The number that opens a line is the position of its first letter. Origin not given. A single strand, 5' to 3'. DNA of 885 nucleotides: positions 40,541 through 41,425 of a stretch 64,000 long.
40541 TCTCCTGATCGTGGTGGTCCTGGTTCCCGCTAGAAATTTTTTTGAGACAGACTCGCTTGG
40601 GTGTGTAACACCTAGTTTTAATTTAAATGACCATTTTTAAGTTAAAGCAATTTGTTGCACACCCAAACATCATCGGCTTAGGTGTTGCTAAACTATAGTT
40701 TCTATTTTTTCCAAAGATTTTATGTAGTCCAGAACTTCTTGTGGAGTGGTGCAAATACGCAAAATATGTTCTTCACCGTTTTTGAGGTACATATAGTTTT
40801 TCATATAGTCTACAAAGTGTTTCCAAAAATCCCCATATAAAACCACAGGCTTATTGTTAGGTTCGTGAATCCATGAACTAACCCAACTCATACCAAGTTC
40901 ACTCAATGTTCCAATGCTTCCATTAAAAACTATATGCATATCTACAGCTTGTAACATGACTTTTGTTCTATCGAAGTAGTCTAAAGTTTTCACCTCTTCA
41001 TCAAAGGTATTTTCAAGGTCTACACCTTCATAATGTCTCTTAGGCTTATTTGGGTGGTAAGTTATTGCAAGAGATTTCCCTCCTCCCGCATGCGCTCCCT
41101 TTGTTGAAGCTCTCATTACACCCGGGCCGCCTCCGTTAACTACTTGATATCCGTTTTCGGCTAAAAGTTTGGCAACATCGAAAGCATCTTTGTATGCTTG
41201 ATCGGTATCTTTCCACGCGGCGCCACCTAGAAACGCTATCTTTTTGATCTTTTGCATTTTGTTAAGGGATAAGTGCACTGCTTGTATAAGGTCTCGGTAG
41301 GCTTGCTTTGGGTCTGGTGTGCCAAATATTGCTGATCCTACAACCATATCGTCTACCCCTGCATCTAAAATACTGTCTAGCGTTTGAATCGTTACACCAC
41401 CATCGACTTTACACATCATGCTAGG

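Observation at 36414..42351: Rpe-LOG fusion inside a ribose-salvage / non-oxidative pentose phosphate cluster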

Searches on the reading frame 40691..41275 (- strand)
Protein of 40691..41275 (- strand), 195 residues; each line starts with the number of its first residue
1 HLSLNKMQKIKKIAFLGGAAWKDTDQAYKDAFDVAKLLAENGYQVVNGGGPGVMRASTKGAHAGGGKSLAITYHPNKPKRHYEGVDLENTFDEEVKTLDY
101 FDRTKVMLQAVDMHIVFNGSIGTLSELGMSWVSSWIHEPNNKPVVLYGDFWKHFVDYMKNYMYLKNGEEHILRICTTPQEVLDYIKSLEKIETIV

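Call 12: search_solved_structures(query=window:40691-41275:-, max_evalue=0.01, show_alignments=5)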
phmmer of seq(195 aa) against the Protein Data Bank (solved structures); distinct sequences matched with E-value up to 0.01: 16.
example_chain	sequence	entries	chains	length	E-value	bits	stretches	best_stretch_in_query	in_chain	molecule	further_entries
1wek_A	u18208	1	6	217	3.3e-13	53.1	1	10-187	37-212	hypothetical protein TT1465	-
5wq3_A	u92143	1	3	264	5.1e-11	45.9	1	11-162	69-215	Cytokinin riboside 5'-monophosphate phosphoribohydrolase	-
9us2_A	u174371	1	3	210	5e-10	42.7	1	14-162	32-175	Cytokinin riboside 5'-monophosphate phosphoribohydrolase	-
5zi9_A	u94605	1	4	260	3.1e-09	40.1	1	16-164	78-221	Cytokinin riboside 5'-monophosphate phosphoribohydrolase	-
7w2i_B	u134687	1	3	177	1.8e-07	34.4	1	31-155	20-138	Cytokinin riboside 5'-monophosphate phosphoribohydrolase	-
7w2i_A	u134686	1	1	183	1.9e-07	34.2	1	31-155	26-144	Cytokinin riboside 5'-monophosphate phosphoribohydrolase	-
3sbx_A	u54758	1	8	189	1.1e-05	28.5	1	34-155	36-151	Putative uncharacterized protein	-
3qua_A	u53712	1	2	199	1.3e-05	28.3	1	31-153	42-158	Putative uncharacterized protein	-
1rcu_A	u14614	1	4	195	3.7e-05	26.8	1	7-127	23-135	conserved hypothetical protein VT76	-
1weh_A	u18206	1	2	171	4.8e-05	26.4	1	25-181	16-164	Conserved hypothetical protein TT1887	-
2a33_A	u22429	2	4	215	0.00093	22.2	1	8-146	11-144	hypothetical protein | Uncharacterized protein At2g37210/T2N18.3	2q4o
1zdq_A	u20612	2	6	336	0.00093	22.2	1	43-125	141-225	Copper-containing nitrite reductase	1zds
2b08_A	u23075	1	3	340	0.00096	22.2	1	43-125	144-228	Copper-containing nitrite reductase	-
5zbj_A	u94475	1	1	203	0.0013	21.7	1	26-185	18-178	Putative cytokinin riboside 5'-monophosphate phosphoribohydrolase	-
6y01_AAA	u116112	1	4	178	0.0019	21.2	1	18-186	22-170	p450 cytochrome, putative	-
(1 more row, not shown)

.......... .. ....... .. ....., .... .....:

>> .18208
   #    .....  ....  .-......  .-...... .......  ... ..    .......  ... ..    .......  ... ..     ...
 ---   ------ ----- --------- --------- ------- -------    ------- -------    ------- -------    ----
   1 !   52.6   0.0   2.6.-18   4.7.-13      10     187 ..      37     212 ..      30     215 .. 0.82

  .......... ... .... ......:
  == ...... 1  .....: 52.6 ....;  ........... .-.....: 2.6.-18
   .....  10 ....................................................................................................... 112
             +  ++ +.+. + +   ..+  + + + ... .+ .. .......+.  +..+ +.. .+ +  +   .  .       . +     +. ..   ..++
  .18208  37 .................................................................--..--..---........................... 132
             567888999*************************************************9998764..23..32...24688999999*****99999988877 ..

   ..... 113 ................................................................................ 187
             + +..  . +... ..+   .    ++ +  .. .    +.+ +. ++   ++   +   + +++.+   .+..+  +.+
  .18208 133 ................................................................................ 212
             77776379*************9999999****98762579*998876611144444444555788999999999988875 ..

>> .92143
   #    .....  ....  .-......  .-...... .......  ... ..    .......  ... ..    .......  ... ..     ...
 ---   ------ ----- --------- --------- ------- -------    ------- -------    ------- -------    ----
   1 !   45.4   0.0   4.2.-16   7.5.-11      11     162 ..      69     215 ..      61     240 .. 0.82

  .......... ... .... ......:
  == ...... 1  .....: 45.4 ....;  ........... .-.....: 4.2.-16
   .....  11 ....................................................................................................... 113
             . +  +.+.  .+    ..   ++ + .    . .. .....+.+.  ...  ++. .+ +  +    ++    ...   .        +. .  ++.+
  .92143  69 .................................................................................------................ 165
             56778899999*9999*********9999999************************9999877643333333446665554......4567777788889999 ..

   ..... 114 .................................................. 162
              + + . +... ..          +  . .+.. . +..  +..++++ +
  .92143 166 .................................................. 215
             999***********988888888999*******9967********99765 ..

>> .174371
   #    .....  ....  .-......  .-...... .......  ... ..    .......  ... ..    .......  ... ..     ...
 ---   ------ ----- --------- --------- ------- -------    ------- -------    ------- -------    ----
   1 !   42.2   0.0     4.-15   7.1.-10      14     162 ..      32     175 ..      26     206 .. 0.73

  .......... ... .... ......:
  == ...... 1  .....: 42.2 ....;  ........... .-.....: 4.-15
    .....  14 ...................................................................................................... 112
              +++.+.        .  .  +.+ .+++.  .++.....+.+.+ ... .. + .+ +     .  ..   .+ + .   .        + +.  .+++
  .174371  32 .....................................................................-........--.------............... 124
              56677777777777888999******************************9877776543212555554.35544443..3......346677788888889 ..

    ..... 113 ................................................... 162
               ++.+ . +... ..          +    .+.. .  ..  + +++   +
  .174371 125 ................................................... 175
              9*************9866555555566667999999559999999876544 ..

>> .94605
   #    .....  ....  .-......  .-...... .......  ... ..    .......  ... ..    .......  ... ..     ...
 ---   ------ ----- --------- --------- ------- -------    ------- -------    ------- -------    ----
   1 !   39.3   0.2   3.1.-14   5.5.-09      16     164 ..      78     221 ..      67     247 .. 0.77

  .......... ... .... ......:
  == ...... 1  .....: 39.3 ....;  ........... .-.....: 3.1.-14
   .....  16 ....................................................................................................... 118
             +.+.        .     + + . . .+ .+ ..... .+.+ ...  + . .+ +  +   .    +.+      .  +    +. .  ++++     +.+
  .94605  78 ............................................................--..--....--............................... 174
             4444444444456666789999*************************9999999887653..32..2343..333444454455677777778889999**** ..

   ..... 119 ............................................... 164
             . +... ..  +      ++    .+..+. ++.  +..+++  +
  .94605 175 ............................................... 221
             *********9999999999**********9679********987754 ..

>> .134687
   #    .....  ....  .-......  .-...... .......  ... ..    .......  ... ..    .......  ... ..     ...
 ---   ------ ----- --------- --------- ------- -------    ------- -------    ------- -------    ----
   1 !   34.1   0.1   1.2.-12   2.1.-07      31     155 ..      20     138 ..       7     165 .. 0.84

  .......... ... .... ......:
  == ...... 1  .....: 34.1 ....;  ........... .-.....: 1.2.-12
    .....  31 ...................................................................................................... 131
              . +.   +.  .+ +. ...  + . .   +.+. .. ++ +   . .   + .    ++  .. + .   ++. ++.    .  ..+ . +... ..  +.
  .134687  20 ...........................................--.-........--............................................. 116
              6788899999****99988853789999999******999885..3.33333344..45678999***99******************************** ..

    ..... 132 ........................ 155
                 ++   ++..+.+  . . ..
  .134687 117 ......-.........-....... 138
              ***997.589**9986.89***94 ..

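Call 19: search_protein_representatives(protein=window:40691-41266:-)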
Query: 192 residues. Proteins with E-value up to 0.001 (for the whole library): 2336; up to 1e-10: 342; up to 1e-30: 21. The best 150 are listed.
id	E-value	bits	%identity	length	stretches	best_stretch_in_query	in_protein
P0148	8.7e-84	296.5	72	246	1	7-185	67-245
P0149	2.9e-75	268.6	63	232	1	4-189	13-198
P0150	2.2e-72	259.3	62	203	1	4-185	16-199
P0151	2.2e-65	236.4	72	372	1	7-147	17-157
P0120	2.3e-64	233.1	54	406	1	3-186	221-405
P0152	1.7e-48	181.3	48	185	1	7-184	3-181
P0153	8.4e-44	166.0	46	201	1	6-186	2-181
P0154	2.8e-41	157.8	44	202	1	5-187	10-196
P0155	9.4e-39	149.5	40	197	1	5-188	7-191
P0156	9.7e-39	149.5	39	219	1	5-183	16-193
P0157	1.7e-37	145.4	38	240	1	3-187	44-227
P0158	4.4e-36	140.8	39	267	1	4-188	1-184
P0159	6.1e-35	137.1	40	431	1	6-183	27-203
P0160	2.1e-34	135.3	39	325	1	5-187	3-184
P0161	8.8e-34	133.3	39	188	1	7-185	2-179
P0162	1.1e-33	132.9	36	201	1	3-187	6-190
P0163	1.6e-33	132.5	38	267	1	5-187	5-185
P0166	3.9e-32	127.9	40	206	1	5-185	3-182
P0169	2.2e-30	122.2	43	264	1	4-149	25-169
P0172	1.5e-28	116.2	33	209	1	6-185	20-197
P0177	5.5e-26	107.9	28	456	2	8-157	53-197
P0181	4.0e-23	98.5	32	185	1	8-170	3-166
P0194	2.8e-18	82.7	29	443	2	13-160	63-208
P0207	3.4e-17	79.2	34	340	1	11-178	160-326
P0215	1.4e-16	77.2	30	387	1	10-174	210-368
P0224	6.0e-16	75.1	30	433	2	10-157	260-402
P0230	3.2e-15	72.7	38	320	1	4-183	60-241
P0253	4.4e-14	69.0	36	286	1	8-183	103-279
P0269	1.1e-13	67.7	26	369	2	8-156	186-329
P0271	1.2e-13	67.6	29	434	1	9-184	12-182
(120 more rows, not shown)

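Call 20: search_protein_families(library=pfam, proteins=[P0149, P0150, P0152, P0153, P0159, P0160, P0158, P0207, P0215, P0151], max_evalue=0.001)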
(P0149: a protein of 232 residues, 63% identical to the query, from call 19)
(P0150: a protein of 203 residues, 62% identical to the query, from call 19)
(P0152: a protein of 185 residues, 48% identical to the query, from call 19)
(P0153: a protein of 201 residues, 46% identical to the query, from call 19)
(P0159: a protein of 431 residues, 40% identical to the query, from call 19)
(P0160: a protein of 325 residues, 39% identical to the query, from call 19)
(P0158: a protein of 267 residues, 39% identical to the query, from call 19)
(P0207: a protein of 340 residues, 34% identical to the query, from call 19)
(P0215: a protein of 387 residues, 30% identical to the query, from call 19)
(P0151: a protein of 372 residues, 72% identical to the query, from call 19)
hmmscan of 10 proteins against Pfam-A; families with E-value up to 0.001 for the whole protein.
P0149 (232 aa): 2 families
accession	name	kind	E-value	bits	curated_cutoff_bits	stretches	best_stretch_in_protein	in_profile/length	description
PF18306.6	LDcluster4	-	3e-13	50.1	26.3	1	18-164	3-134/151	SLOG cluster4 family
PF03641.19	Lysine_decarbox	-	1.7e-09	38.4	27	1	95-189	30-129/131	Possible lysine decarboxylase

P0150 (203 aa): 2 families
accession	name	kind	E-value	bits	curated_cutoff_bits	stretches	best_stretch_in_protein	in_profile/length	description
PF18306.6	LDcluster4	-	6.4e-15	55.5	26.3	1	21-173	3-138/151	SLOG cluster4 family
PF03641.19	Lysine_decarbox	-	6.5e-09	36.5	27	1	63-196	1-131/131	Possible lysine decarboxylase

P0152 (185 aa): 2 families
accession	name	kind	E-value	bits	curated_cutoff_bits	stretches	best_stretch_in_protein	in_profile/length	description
PF18306.6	LDcluster4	-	1.8e-14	54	26.3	1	7-151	5-125/151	SLOG cluster4 family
PF03641.19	Lysine_decarbox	-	4.5e-13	50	27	1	47-178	1-130/131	Possible lysine decarboxylase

P0153 (201 aa): 2 families
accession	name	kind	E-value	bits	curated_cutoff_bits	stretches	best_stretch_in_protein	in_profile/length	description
PF03641.19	Lysine_decarbox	-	5.3e-17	62.7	27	1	47-168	1-122/131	Possible lysine decarboxylase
PF18306.6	LDcluster4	-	5.5e-16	59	26.3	1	5-125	3-116/151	SLOG cluster4 family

P0159 (431 aa): 6 families
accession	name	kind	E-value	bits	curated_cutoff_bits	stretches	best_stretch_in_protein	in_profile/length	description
PF13649.12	Methyltransf_25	-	2.2e-14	54.4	27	1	271-360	1-97/97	Methyltransferase domain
PF08241.18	Methyltransf_11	-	1e-12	49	21.2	1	272-364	1-95/95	Methyltransferase domain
PF13489.12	Methyltransf_23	-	2.3e-12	47.4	27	1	265-413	20-163/164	Methyltransferase domain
PF18306.6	LDcluster4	-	2.1e-11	44.1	26.3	1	31-152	4-118/151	SLOG cluster4 family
PF03641.19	Lysine_decarbox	-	7.1e-10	39.6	27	1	72-183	1-112/131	Possible lysine decarboxylase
PF02353.26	CMAS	-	0.00068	19.5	27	0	265-416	60-217/273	Mycolic acid cyclopropane synthetase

P0160 (325 aa): 2 families
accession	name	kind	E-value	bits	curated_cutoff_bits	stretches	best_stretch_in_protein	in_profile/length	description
PF18306.6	LDcluster4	-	7.6e-14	52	26.3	1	7-125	3-114/151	SLOG cluster4 family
PF03641.19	Lysine_decarbox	-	9.5e-13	48.9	27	1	49-177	1-129/131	Possible lysine decarboxylase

P0158 (267 aa): 2 families
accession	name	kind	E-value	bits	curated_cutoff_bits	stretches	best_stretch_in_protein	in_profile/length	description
PF18306.6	LDcluster4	-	2.2e-12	47.3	26.3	1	7-127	4-117/151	SLOG cluster4 family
PF03641.19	Lysine_decarbox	-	1.5e-11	45.1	27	1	48-177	1-130/131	Possible lysine decarboxylase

P0207 (340 aa): 2 families
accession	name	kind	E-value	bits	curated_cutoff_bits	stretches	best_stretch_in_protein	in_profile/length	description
PF03641.19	Lysine_decarbox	-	3.2e-29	102.2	27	1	200-328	1-129/131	Possible lysine decarboxylase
PF18306.6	LDcluster4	-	2.2e-17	63.5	26.3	1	159-266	4-109/151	SLOG cluster4 family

P0215 (387 aa): 3 families
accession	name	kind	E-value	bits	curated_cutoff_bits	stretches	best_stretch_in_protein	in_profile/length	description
PF18306.6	LDcluster4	-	5.4e-18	65.5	26.3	1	213-323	7-115/151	SLOG cluster4 family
PF03641.19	Lysine_decarbox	-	2.3e-16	60.6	27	1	251-368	1-123/131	Possible lysine decarboxylase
PF02481.21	DNA_processg_A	-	3.7e-07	30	29.6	1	196-281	32-116/212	DNA recombination-mediator protein A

P0151 (372 aa): 7 families
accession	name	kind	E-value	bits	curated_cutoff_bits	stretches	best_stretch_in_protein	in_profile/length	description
PF13365.12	Trypsin_2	-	6.8e-16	59.7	27.6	1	145-224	62-144/144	Trypsin-like peptidase domain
PF18306.6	LDcluster4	-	2.3e-15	57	26.3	1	20-138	4-114/151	SLOG cluster4 family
PF13180.12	PDZ_2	-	9.2e-11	42.3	27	1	292-364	12-79/80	PDZ domain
PF00595.29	PDZ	-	2.7e-09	37.7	23.2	1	287-336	12-64/81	PDZ domain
PF17820.7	PDZ_6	-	3.4e-09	36.8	27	1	301-340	2-41/54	PDZ domain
PF00089.32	Trypsin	-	5.4e-08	33.4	20.6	1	156-228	112-198/220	Trypsin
PF03641.19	Lysine_decarbox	-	3e-06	27.9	27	1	61-155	1-89/131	Possible lysine decarboxylase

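Call 21: search_protein_families(library=pfam, proteins=[P0177, P0194, P0224, P0269, P0271, P0157, P0230, P0253, P0163, P0169], max_evalue=0.001)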
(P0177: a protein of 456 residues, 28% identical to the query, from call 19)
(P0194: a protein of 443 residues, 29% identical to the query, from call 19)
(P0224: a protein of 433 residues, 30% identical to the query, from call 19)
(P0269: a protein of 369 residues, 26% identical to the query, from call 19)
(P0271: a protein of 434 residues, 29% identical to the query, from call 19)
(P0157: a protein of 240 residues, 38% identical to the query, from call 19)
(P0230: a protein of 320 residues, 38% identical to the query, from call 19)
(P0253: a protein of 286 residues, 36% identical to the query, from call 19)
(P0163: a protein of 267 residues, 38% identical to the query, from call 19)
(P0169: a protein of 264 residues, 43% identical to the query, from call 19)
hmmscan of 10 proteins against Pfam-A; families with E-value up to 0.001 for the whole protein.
P0177 (456 aa): 3 families
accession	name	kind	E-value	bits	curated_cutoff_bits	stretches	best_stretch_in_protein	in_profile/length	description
PF03641.19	Lysine_decarbox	-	2.5e-59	199.6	27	2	96-226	1-130/131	Possible lysine decarboxylase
PF18306.6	LDcluster4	-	2.1e-37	128.5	26.3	2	274-395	3-120/151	SLOG cluster4 family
PF02481.21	DNA_processg_A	-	1.2e-07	31.6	29.6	0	266-333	38-103/212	DNA recombination-mediator protein A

P0194 (443 aa): 3 families
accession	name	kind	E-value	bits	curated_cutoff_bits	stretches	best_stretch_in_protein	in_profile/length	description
PF03641.19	Lysine_decarbox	-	6.4e-51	172.4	27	2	101-232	1-129/131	Possible lysine decarboxylase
PF18306.6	LDcluster4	-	1e-29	103.5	26.3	2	60-173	4-113/151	SLOG cluster4 family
PF18185.7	STALD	-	0.00035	20.5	24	1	281-325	31-75/211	Sir2- and TIR-associating SLOG family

P0224 (433 aa): 2 families
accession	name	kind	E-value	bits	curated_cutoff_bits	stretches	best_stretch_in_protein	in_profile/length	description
PF03641.19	Lysine_decarbox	-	3.1e-57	192.8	27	2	93-221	1-128/131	Possible lysine decarboxylase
PF18306.6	LDcluster4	-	5.4e-25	88.2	26.3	2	258-369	2-111/151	SLOG cluster4 family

P0269 (369 aa): 2 families
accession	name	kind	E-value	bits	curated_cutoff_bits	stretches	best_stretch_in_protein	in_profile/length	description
PF03641.19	Lysine_decarbox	-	2.8e-60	202.7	27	2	229-358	1-129/131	Possible lysine decarboxylase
PF18306.6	LDcluster4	-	1.5e-22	80.3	26.3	1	187-296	3-110/151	SLOG cluster4 family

P0271 (434 aa): 7 families
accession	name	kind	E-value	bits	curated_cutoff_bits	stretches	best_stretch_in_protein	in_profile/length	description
PF00535.33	Glycos_transf_2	-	1.5e-28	100.2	23.3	1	196-360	2-161/168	Glycosyl transferase family 2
PF18306.6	LDcluster4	-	1e-22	80.8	26.3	1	11-128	2-117/151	SLOG cluster4 family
PF10111.15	Glyco_tranf_2_2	-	1.8e-19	70.7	27.3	1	195-406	3-220/276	Glycosyltransferase like family 2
PF13641.12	Glyco_tranf_2_3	-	2e-11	44.8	27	1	193-388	2-197/230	Glycosyltransferase like family 2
PF03641.19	Lysine_decarbox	-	4.1e-11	43.6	27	1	54-179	1-130/131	Possible lysine decarboxylase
PF13704.12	Glyco_tranf_2_4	-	3.8e-05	24.5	27.5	1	202-284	2-84/98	Glycosyl transferase family 2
PF13632.12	Glyco_trans_2_3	-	0.00026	21.3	27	1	274-396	1-118/198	Glycosyl transferase family group 2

P0157 (240 aa): 3 families
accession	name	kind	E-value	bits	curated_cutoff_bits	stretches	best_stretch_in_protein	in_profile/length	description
PF18306.6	LDcluster4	-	3.3e-21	75.9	26.3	1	50-172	3-118/151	SLOG cluster4 family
PF03641.19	Lysine_decarbox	-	7.5e-14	52.5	27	1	92-221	1-130/131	Possible lysine decarboxylase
PF04101.22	Glyco_tran_28_C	-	0.00038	21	22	0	128-165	53-88/166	Glycosyltransferase family 28 C-terminal domain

P0230 (320 aa): 2 families
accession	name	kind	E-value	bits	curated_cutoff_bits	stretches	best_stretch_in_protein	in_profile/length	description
PF03641.19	Lysine_decarbox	-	8.9e-26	91.1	27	1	136-239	30-130/131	Possible lysine decarboxylase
PF18306.6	LDcluster4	-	2.1e-10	40.9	26.3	1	66-176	4-111/151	SLOG cluster4 family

P0253 (286 aa): 2 families
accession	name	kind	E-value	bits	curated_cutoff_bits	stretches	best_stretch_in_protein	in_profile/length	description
PF03641.19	Lysine_decarbox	-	4.8e-33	114.6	27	1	146-276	1-129/131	Possible lysine decarboxylase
PF18306.6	LDcluster4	-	8.3e-16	58.4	26.3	1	104-214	3-111/151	SLOG cluster4 family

P0163 (267 aa): 2 families
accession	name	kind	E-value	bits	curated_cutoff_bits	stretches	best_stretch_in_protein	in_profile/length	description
PF03641.19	Lysine_decarbox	-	1.7e-15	57.8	27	1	52-179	3-130/131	Possible lysine decarboxylase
PF18306.6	LDcluster4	-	4.2e-15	56.1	26.3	1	9-128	3-116/151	SLOG cluster4 family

P0169 (264 aa): 2 families
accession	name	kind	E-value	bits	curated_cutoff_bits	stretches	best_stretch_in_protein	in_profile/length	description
PF18306.6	LDcluster4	-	5.9e-14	52.4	26.3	1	30-151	3-117/151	SLOG cluster4 family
PF03641.19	Lysine_decarbox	-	1.7e-09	38.4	27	1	72-168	1-94/131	Possible lysine decarboxylase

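Call 22: find_encoding_contigs(protein=P0150, flank=6000, max_places=3)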
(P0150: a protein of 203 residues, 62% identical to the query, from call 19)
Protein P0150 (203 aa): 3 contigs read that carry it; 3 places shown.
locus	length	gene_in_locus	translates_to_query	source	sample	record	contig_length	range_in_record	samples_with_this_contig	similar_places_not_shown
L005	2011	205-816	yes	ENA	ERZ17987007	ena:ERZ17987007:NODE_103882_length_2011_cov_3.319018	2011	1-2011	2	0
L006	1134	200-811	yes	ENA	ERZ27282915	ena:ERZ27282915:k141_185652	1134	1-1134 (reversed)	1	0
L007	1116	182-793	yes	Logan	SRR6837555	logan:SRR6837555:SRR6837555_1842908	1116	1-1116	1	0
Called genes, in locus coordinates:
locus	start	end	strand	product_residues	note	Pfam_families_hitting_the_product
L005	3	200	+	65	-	?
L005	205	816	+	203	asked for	PF18306:LDcluster4, PF03641:Lysine_decarbox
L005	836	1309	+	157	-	-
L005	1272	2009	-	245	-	?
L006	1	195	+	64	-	?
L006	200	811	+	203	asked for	PF18306:LDcluster4, PF03641:Lysine_decarbox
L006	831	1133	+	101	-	?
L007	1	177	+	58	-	?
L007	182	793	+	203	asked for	PF18306:LDcluster4, PF03641:Lysine_decarbox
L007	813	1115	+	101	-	?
